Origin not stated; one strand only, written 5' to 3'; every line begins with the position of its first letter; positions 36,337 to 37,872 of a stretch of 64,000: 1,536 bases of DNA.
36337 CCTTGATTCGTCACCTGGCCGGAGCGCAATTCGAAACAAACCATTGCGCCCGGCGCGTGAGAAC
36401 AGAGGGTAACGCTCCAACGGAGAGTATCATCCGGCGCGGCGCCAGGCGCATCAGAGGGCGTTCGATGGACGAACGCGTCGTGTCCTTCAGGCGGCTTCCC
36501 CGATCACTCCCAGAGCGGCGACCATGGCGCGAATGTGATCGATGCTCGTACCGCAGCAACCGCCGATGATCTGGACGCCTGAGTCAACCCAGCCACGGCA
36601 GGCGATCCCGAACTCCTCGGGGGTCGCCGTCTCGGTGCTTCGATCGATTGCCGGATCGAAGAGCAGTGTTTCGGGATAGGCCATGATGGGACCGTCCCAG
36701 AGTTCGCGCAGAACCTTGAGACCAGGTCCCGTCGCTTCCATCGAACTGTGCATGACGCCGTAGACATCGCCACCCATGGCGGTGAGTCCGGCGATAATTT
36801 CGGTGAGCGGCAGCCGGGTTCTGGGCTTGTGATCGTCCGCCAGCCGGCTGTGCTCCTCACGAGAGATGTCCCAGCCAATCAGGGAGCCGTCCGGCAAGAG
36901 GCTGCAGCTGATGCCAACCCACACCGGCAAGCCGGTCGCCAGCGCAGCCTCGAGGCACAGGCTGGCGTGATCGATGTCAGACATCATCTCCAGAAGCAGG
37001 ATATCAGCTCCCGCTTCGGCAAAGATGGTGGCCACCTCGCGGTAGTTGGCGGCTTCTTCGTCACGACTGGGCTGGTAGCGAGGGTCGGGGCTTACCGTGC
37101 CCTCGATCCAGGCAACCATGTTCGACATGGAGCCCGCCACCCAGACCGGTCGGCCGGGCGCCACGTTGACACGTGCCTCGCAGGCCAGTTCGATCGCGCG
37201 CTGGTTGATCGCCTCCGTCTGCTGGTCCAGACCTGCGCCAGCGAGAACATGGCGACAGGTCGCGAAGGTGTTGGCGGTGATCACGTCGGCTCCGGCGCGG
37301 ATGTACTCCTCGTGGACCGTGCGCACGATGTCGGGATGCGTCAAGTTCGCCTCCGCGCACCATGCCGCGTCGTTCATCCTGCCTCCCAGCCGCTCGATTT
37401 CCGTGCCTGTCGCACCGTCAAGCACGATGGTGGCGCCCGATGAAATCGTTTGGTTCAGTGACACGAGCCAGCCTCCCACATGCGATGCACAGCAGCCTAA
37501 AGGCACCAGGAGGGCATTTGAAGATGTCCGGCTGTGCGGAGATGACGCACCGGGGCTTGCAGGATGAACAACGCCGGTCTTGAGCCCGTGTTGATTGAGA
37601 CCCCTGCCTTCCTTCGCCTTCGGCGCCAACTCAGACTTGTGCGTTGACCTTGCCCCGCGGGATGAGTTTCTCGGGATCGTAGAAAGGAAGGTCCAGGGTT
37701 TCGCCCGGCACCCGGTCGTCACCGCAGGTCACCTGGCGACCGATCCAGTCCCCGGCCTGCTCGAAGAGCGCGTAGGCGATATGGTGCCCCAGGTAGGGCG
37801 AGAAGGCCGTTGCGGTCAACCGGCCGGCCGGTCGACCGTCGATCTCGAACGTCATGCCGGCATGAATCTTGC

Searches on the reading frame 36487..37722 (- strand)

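Call 9: search_protein_families(library=pfam, proteins=[window:36487-37722:-], max_evalue=0.001)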
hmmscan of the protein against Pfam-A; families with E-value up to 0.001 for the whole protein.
window:36487-37722:- (411 aa): 1 family
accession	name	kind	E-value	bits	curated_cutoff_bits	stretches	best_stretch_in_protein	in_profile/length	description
PF02574.22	S-methyl_trans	-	9.6e-54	183.6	22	1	99-404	1-283/283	Homocysteine S-methyltransferase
